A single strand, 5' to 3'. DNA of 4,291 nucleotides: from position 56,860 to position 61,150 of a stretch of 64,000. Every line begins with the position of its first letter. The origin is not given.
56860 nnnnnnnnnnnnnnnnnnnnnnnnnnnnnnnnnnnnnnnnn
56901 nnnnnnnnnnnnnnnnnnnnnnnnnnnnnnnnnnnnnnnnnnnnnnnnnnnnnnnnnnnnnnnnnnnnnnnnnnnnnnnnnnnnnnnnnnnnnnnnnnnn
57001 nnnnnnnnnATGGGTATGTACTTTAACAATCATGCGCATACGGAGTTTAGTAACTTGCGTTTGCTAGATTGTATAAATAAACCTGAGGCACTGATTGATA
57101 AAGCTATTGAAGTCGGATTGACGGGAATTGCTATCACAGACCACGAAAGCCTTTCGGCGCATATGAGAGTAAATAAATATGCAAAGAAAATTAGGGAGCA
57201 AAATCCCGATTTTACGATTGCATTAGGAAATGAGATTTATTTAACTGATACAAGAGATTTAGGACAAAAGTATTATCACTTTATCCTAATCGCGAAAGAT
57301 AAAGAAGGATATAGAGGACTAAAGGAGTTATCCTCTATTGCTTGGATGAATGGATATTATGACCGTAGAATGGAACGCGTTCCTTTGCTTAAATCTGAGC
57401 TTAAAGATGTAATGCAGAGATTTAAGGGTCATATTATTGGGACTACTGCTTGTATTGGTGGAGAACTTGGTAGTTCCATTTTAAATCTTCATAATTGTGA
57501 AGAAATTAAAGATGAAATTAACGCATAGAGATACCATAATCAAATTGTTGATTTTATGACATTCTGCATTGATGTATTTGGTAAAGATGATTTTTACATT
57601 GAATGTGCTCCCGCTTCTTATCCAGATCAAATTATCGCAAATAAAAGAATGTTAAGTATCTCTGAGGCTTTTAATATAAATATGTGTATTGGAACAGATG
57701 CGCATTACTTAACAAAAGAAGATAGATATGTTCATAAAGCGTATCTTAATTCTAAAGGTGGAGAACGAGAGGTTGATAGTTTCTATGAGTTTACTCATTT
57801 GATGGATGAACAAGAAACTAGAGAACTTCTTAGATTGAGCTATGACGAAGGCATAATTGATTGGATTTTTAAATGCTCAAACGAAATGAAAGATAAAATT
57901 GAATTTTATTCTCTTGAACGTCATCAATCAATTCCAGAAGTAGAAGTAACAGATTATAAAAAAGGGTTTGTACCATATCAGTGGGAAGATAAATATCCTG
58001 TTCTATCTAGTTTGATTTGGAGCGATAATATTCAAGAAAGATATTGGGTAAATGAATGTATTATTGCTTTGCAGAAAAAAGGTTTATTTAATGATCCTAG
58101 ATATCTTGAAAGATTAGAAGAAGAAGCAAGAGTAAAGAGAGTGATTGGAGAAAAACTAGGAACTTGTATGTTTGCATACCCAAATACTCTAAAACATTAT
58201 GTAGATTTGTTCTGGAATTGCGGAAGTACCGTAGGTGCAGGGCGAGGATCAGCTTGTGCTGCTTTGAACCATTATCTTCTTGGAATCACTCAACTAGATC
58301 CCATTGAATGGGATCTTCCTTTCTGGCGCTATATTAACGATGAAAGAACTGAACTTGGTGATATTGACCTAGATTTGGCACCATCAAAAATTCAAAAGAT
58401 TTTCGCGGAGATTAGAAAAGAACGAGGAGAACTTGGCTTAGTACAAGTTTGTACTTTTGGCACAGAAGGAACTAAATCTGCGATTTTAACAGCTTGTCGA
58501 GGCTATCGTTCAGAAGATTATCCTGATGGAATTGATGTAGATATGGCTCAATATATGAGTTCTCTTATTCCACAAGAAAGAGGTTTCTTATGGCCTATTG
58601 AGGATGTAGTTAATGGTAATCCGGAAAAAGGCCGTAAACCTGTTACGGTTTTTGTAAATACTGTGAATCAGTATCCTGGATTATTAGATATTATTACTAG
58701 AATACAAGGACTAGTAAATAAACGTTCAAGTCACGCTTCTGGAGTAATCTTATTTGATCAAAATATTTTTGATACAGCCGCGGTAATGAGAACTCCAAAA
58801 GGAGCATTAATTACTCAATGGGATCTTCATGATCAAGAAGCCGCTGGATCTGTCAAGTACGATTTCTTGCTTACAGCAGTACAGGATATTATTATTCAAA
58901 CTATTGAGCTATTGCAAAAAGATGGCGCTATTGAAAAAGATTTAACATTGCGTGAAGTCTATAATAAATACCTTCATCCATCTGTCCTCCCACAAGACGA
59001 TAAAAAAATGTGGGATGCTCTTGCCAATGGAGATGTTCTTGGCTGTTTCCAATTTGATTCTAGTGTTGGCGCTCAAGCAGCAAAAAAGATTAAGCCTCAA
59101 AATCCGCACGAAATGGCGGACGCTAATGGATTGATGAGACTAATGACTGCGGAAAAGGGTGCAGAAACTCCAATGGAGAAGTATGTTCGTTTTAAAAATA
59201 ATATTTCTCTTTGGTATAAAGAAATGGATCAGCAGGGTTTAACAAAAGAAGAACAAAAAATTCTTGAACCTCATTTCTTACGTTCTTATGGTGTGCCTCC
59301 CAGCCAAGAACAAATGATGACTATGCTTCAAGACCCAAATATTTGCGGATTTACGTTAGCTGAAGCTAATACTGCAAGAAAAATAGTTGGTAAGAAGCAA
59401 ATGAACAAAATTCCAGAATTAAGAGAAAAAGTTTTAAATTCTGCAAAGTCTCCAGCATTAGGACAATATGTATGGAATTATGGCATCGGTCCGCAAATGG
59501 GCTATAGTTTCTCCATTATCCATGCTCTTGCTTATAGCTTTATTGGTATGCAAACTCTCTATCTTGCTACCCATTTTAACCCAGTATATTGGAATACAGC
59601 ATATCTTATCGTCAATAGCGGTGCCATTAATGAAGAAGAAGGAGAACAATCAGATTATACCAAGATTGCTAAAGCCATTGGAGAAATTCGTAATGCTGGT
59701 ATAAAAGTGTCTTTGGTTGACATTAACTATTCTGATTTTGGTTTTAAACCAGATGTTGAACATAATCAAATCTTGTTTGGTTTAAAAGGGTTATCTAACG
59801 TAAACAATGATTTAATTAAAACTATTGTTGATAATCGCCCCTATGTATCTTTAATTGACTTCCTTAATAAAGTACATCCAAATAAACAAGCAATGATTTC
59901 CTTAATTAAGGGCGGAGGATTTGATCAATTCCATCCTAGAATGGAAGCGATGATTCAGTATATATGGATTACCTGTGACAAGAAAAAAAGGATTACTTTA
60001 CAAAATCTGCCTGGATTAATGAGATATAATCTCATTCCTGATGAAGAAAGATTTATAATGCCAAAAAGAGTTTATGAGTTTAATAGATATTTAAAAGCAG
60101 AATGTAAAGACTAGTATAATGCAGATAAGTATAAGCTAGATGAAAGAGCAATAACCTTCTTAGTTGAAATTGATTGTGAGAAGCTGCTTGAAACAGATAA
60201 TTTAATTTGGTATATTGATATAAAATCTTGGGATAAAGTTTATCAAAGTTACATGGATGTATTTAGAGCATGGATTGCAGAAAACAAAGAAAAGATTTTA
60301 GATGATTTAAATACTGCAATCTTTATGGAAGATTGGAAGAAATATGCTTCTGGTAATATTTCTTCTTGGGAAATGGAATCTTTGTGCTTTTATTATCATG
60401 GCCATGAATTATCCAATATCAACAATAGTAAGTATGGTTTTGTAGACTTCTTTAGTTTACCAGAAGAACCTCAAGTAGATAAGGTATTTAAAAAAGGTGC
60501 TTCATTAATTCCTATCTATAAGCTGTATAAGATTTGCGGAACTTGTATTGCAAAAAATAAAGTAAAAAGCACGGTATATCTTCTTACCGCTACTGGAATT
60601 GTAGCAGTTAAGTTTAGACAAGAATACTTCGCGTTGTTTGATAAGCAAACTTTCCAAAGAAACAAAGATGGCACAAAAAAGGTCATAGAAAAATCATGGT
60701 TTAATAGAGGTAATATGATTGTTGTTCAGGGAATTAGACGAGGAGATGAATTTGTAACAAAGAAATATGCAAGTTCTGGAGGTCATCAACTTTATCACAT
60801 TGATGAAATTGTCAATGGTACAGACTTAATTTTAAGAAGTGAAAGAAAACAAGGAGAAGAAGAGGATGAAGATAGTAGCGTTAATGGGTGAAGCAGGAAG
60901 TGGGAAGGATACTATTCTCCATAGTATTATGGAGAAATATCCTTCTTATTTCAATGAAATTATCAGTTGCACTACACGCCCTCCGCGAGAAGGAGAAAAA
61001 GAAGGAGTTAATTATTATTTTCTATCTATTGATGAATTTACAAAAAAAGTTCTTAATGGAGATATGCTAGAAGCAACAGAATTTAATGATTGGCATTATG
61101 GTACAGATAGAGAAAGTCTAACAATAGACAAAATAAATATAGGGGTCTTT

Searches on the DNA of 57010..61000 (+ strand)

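Call 47: search_dna_similar(query=window:57010-61000:+, collection=phages, mode=distant, max_rows=12)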
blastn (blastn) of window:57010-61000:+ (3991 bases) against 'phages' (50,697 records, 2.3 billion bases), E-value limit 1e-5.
Records with a match: 12; places in all: 12; records where one place covers at least 80% of the query: 0.
Best place of each record, by identity: 80-90% 3; 60-80% 9.
By first word of the organism name: Enterococcus 4; Staphylococcus 4; Mammaliicoccus 3; Geobacillus 1.
By host as written in the record: Enterococcus faecalis 2; Staphylococcus epidermidis 36-1 2; Enterococcus faecium 1; Geobacillus stearothermophilus ATCC 10149 1; Enterococcus faecium 374iF1 (22) 1; Staphylococcus epidermidis HD21-2 1; Staphylococcus haemolyticus 1; Mammaliicoccus sciuri Dog116 1; and 2 more.
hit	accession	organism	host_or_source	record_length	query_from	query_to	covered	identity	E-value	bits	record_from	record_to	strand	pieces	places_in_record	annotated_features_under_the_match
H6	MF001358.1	Enterococcus phage EF1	Enterococcus faecalis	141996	2122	2426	8%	66.5%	1e-12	83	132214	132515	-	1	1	DNA polymerase III alpha subunit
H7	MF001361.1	Enterococcus phage EF5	Enterococcus faecalis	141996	2122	2426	8%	66.5%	1e-12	83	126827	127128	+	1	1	DNA polymerase III alpha subunit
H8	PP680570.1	Enterococcus phage VRE9_4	Enterococcus faecium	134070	2121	2426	8%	66.1%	2e-11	79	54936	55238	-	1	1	DNA polymerase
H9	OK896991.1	Geobacillus phage GR1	Geobacillus stearothermophilus ATCC ...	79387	40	231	5%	69.3%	5e-12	82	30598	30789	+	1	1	PHP domain-containing protein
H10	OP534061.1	Enterococcus phage H1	Enterococcus faecium 374iF1 (22)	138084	2263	2426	4%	70.2%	3e-9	73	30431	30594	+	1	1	DNA polymerase III alpha NTPase domain protein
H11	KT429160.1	Staphylococcus phage SPbeta-like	Staphylococcus epidermidis 36-1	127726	3319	3407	2%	75.3%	1e-6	63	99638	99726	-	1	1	dnaE_1: DNA polymerase III subunit alpha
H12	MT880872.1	Staphylococcus phage PhiSepi-HH3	Staphylococcus epidermidis HD21-2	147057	3319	3407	2%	75.3%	1e-6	63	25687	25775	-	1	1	dnaE1: DNA polymerase III subunit alpha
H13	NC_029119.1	Staphylococcus phage SPbeta-like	Staphylococcus epidermidis 36-1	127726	3319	3407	2%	75.3%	1e-6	63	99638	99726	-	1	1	dnaE_1: DNA polymerase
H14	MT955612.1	Staphylococcus phage SPbeta-like 2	Staphylococcus haemolyticus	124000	3319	3407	2%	75.3%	1e-6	63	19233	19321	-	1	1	DNA polymerase III subunit alpha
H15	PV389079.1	Mammaliicoccus phage phi116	Mammaliicoccus sciuri Dog116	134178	3325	3402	2%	81.0%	3e-8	69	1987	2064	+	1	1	DNA polymerase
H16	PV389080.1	Mammaliicoccus phage phi127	Mammaliicoccus sciuri Dog127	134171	3325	3402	2%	81.0%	3e-8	69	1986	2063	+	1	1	DNA polymerase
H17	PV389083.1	Mammaliicoccus phage phi6255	Mammaliicoccus sciuri IVB6255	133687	3325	3402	2%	81.0%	3e-8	69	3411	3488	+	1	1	DNA polymerase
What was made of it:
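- Tried and rejected: Only weak DnaE similarity to Enterococcus and SPbeta-like phages was found (call 47).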
